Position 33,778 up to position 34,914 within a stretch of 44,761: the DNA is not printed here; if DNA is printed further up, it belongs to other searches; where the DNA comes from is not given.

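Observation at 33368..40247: Self-contained Man-family PTS locus with its own HPr and Enzyme I and only an aldolase plus a dehydrogenase as catabolic enzymes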

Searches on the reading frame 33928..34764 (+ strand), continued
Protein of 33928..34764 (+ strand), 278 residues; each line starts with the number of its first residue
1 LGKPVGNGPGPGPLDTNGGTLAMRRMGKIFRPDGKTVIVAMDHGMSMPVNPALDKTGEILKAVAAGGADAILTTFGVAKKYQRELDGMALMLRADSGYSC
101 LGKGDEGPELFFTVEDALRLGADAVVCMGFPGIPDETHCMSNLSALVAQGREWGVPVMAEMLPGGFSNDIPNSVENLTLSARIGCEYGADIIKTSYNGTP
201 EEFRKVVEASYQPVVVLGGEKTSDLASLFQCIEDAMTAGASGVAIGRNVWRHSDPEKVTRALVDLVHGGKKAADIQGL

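Call 10: search_protein_families(library=ncbifam, proteins=[L004:8589-10004:+, L004:11835-13175:+, L004:7842-8585:+, L001:259-1671:+, L001:1715-3913:+, L001:4028-5143:+, L001:5305-6099:+, L001:6166-6954:+], max_evalue=0.00001)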
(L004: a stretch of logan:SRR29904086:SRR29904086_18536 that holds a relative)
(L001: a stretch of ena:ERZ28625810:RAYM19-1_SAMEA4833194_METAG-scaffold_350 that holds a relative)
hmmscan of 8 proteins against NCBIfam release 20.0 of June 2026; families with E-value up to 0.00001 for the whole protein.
L004:8589-10004:+ (471 aa): 10 families
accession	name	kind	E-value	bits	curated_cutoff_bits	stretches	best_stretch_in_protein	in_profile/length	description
TIGR01312.1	XylB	equivalog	2.6e-54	184.6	380.25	1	3-455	1-481/481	xylulokinase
TIGR01314.1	gntK_FGGY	equivalog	8.6e-24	83.9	648.55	1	2-462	2-498/505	gluconokinase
NF011601.0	PRK15027.1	equivalog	5.7e-22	77.8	912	1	1-459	1-481/484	xylulokinase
NF008187.0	PRK10939.1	equivalog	1.6e-21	76.5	528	2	2-283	6-311/521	autoinducer-2 kinase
NF003154.0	PRK04123.1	equivalog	2.9e-18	65.9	428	2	307-460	383-540/554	ribulokinase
TIGR01311.1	glycerol_kin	equivalog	1.4e-13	50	590.35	1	149-436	167-473/496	glycerol kinase GlpK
TIGR02628.1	fuculo_kin_coli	equivalog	8.7e-12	44.7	470.9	0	152-252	165-267/465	L-fuculokinase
TIGR01234.1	L-ribulokinase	equivalog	4.5e-10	38.9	583.25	0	146-249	184-296/536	ribulokinase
TIGR01315.1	5C_CHO_kinase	subfamily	1.1e-09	37.6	408.7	0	308-440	382-519/541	FGGY family pentulose kinase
NF000756.0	PRK00047.1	subfamily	3.8e-09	35.4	498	1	158-440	182-478/502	glycerol kinase GlpK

L004:11835-13175:+ (446 aa): 1 family
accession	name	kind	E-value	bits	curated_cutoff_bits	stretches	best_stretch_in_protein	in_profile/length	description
NF007011.0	PRK09474.1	equivalog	2.9e-10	39.5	291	1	62-173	50-152/396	maltose/maltodextrin ABC transporter substrate-binding protein MalE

L004:7842-8585:+ (247 aa): 18 families
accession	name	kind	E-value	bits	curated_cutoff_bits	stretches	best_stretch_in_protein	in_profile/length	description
NF041547.1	GntR_LSA1692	equivalog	1.9e-42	145.5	275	1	15-247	2-232/233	GntR family transcriptional regulator, LSA1692 subfamily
NF008491.0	PRK11402.1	subfamily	6.9e-36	124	269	1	7-242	4-237/243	GntR family transcriptional regulator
TIGR02325.1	C_P_lyase_phnF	equivalog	2.2e-35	122.3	156.8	1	9-243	3-236/238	phosphonate metabolism transcriptional regulator PhnF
NF007292.0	PRK09764.1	equivalog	1.4e-33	116.1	281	1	13-243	4-232/240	GntR family transcriptional regulator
TIGR02404.1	trehalos_R_Bsub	equivalog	1.9e-33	116.1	211.95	1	21-242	7-228/233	trehalose operon repressor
NF052441.1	TransRegRv0792c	equivalog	8.9e-33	113.6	400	1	13-247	15-248/260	Rv0792c family HTH-type transcriptional regulator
TIGR02018.2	his_ut_repres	equivalog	4e-32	111.4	220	1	18-242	3-223/226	histidine utilization transcriptional repressor HutC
TIGR03337.1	phnR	equivalog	4e-27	95.4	296.75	1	16-222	3-207/231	phosphonate utilization transcriptional regulator PhnR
NF011575.0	PRK14999.1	equivalog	3.7e-24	85.3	424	1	9-241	7-235/241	histidine utilization repressor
NF007486.0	PRK10079.1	equivalog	8.7e-18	64.9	363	1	21-239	19-235/241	phosphonate metabolism transcriptional regulator PhnF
NF052282.1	PLP_TF_PdxR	equivalog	3.9e-14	52.6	320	1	14-79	1-66/448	MocR-like pyridoxine biosynthesis transcription factor PdxR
NF052290.2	MocR_like_YczR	exception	2.9e-10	39.5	487.4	1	13-86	18-91/458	MocR-like transcription factor YczR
NF007001.0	PRK09464.1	equivalog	2.4e-09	37.2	330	1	23-79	19-75/254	pyruvate dehydrogenase complex transcriptional repressor PdhR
NF052281.1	rhizopine_MocR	equivalog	1.1e-08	34.2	650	1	7-80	11-84/479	rhizopine catabolism transcriptional regulator MocR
NF007741.0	PRK10421.1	equivalog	1.5e-08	34.4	311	1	19-79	12-72/262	transcriptional regulator LldR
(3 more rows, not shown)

L001:259-1671:+ (470 aa): 10 families
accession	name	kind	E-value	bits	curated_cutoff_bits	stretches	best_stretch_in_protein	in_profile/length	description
TIGR01312.1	XylB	equivalog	3.3e-73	246.9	380.25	1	3-451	1-480/481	xylulokinase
NF011601.0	PRK15027.1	equivalog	1.1e-44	152.7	912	1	1-457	1-482/484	xylulokinase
TIGR01314.1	gntK_FGGY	equivalog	5.5e-30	104.3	648.55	2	292-459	327-498/505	gluconokinase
NF003154.0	PRK04123.1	equivalog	1.2e-26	93.5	428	1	188-452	243-535/554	ribulokinase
NF008187.0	PRK10939.1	equivalog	4.6e-24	84.9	528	1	37-457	52-506/521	autoinducer-2 kinase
TIGR01311.1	glycerol_kin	equivalog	6.2e-21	74.3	590.35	1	5-435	6-475/496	glycerol kinase GlpK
TIGR02628.1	fuculo_kin_coli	equivalog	1.4e-19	70.4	470.9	2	60-267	66-283/465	L-fuculokinase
NF000756.0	PRK00047.1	subfamily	2.9e-19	68.7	498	1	18-437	23-478/502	glycerol kinase GlpK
TIGR01234.1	L-ribulokinase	equivalog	1.1e-17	64.1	583.25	1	183-456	231-525/536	ribulokinase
TIGR01315.1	5C_CHO_kinase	subfamily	5.9e-13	48.4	408.7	1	306-415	380-495/541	FGGY family pentulose kinase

L001:1715-3913:+ (732 aa): 0 families

L001:4028-5143:+ (371 aa): 6 families
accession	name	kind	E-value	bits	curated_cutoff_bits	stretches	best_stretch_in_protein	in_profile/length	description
TIGR03261.1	phnS2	equivalog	7.9e-22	77.8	392.75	1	62-366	24-326/334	putative 2-aminoethylphosphonate ABC transporter substrate-binding protein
NF007048.0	PRK09501.1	equivalog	2.1e-16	59.8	582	1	176-332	149-308/348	spermidine/putrescine ABC transporter substrate-binding protein PotD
NF011620.1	PRK15046.1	equivalog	7.2e-15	54.6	310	1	61-366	26-333/334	2-aminoethylphosphonate ABC transporter substrate-binding protein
TIGR03227.1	PhnS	equivalog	1.9e-13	50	395.3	1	75-367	50-344/360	2-aminoethylphosphonate ABC transporter substrate-binding protein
TIGR01254.1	sfuA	subfamily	6.9e-07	28.8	93.4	1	77-314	23-260/306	thiamine ABC transporter substrate-binding protein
NF007011.0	PRK09474.1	equivalog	9.3e-06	24.7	291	0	47-182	21-159/396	maltose/maltodextrin ABC transporter substrate-binding protein MalE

L001:5305-6099:+ (264 aa): 3 families
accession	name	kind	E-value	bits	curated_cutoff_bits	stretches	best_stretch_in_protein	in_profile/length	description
TIGR03964.1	mycofact_creat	equivalog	2e-38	132.2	172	1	8-255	3-219/228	mycofactocin biosynthesis peptidyl-dipeptidase MftE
TIGR04448.1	creatininase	equivalog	6.4e-26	91.5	235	1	12-252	5-241/246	creatininase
NF041098.2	diketo_inos_hlase_IolN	equivalog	1e-14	54.4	245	1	18-213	22-211/307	3-dehydro-scyllo-inosose hydrolase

L001:6166-6954:+ (262 aa): 3 families
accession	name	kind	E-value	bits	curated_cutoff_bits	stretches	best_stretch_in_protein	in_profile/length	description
TIGR03964.1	mycofact_creat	equivalog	1.3e-36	126.4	172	1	11-253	6-219/228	mycofactocin biosynthesis peptidyl-dipeptidase MftE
TIGR04448.1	creatininase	equivalog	1.4e-25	90.4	235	1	20-251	14-242/246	creatininase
NF041098.2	diketo_inos_hlase_IolN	equivalog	3.1e-17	62.6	245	1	17-211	21-211/307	3-dehydro-scyllo-inosose hydrolase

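Call 13: find_related_loci(query=A1, collection=genome_contigs, flank=10000)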
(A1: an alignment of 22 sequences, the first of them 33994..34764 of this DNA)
Query A1 (256 aa) in genome_contigs; peptide patterns used: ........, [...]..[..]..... (x = any residue, [..] = any of these).
367 stretches matched a pattern; 249 encode a relative of the query (tblastn E <= 1e-3); the best 80 are kept; 80 distinct loci.
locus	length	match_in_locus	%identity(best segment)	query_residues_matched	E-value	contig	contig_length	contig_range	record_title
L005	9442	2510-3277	96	1-256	2e-168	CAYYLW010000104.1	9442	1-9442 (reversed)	MAG TPA_asm: uncultured Oscillospiraceae bacterium isolate SRP242652_co1_16 genome assembly, contig: NODE_6290_length_94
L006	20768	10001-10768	76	1-256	3e-128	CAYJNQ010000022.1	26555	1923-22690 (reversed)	MAG TPA_asm: uncultured Oscillospiraceae bacterium isolate ERP123703_co3_315 genome assembly, contig: NODE_2026_length_2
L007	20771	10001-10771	70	1-256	2e-123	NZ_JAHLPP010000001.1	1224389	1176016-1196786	Pseudoflavonifractor sp. MSJ-37 L-48_ctg0001, whole genome shotgun sequence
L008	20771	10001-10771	70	1-256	2e-123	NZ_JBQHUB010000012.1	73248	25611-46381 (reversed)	Pseudoflavonifractor sp. HCP28S3_F10 contig00012, whole genome shotgun sequence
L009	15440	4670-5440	70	1-256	4e-122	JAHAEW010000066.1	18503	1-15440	MAG: Clostridiales bacterium isolate L3_058_000G1_dasL3_058_000G1_concoct_79_sub L3_058_000G1_scaffold_3523, whole genom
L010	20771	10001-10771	70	1-256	4e-122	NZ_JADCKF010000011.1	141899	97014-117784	Pseudoflavonifractor gallinarum strain DSM 107456 seq11, whole genome shotgun sequence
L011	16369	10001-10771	67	1-256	2e-120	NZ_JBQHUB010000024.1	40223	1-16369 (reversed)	Pseudoflavonifractor sp. HCP28S3_F10 contig00024, whole genome shotgun sequence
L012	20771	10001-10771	68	1-256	3e-119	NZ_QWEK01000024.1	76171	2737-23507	Pseudoflavonifractor sp. 524-17 Scaffold17_1, whole genome shotgun sequence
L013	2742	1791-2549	68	1-253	1e-121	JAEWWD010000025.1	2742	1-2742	MAG: Bacillota bacterium isolate OH_SDB_86 k127_751137, whole genome shotgun sequence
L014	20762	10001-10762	67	1-254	5e-116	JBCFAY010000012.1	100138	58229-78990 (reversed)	MAG: Bacillota bacterium isolate metabat2.bin.18 NODE_187_length_100138_cov_5.304168, whole genome shotgun sequence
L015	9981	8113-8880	66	1-254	5e-115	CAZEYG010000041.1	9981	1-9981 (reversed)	MAG TPA_asm: uncultured Defluviitaleaceae bacterium isolate SRP242652_co2_90 genome assembly, contig: NODE_7328_length_9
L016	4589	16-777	65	1-254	2e-114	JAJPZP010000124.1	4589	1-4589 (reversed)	MAG: Lachnospiraceae bacterium isolate BH.2_9 NODE_3372_length_4589_cov_4.025364, whole genome shotgun sequence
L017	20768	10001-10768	66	1-256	1e-113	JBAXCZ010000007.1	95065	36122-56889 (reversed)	MAG: Clostridia bacterium isolate ELA206 MAG206_7, whole genome shotgun sequence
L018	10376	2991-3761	66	1-256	1e-112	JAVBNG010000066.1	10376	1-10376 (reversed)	MAG: Oscillospiraceae bacterium isolate EPI_MAG_00073 c_000003652514, whole genome shotgun sequence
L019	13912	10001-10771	64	1-256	2e-112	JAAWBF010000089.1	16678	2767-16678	MAG: Oscillospiraceae bacterium isolate ABMPRH_148_1 k141_618613, whole genome shotgun sequence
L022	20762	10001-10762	65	1-254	8e-111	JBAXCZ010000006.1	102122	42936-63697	MAG: Clostridia bacterium isolate ELA206 MAG206_6, whole genome shotgun sequence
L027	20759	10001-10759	63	1-253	1e-108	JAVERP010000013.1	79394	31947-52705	MAG: Sphaerochaeta sp. isolate BF1_21 scaffold_525_c1_biofilm_2017, whole genome shotgun sequence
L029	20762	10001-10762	60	1-254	2e-107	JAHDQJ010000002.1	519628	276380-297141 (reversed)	MAG: Spirochaetales bacterium isolate SM3-B16.1 k141_33138, whole genome shotgun sequence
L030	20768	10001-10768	64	1-254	2e-107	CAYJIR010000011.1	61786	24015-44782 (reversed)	MAG TPA_asm: uncultured Oscillospiraceae bacterium isolate ERP123703_co3_13 genome assembly, contig: NODE_447_length_617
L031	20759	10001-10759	63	1-254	1e-106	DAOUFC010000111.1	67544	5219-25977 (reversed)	MAG TPA_asm: Flexilinea sp. isolate O2D_20 k93_2470369, whole genome shotgun sequence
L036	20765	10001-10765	64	1-254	1e-103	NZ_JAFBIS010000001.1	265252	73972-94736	Oscillibacter valericigenes strain An890 An890_NODE_1_length_265252_cov_26.305793_pilon, whole genome shotgun sequence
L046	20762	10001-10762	57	1-254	2e-96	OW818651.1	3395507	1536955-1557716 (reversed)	metagenome genome assembly, chromosome: 1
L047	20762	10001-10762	57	1-254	1e-96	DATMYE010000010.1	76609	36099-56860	MAG TPA_asm: Clostridia bacterium isolate SMAG_U13138 k141_1854, whole genome shotgun sequence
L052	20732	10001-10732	54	1-245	2e-86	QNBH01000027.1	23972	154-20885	MAG: Spirochaetes bacterium isolate B32_G16 B32_Guay16_scaffold_00860, whole genome shotgun sequence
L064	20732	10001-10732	50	1-245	9e-78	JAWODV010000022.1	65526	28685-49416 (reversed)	MAG: Kosmotogaceae bacterium isolate BLK5-2.bin.62 k191_222362, whole genome shotgun sequence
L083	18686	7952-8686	50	2-245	2e-70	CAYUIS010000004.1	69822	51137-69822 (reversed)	MAG TPA_asm: uncultured Anaerolineales bacterium isolate SRP214966_co2_450 genome assembly, contig: NODE_334_length_6982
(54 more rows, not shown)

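Call 16: search_solved_structures(query=window:33994-34764:+, max_evalue=0.00001)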
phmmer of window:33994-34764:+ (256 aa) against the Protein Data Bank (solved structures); distinct sequences matched with E-value up to 0.00001: 7.
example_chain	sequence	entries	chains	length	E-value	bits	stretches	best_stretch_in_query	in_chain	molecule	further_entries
2qjg_A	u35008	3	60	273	7.7e-42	146.6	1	3-247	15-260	Putative aldolase MJ0400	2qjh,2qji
1w8s_A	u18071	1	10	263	8.4e-33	117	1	6-252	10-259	FRUCTOSE-BISPHOSPHATE ALDOLASE CLASS I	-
1ojx_A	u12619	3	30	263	1.5e-31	112.9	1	6-252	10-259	FRUCTOSE-BISPHOSPHATE ALDOLASE CLASS I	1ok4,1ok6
2yce_A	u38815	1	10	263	2.8e-31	112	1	6-252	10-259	FRUCTOSE-BISPHOSPHATE ALDOLASE CLASS 1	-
3gkf_O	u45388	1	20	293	3.4e-25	92.1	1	3-249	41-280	Aldolase lsrF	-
3glc_A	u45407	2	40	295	3.4e-25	92.1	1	3-249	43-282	Aldolase lsrF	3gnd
4p2v_A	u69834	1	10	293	2.3e-24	89.4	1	3-249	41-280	Uncharacterized aldolase LsrF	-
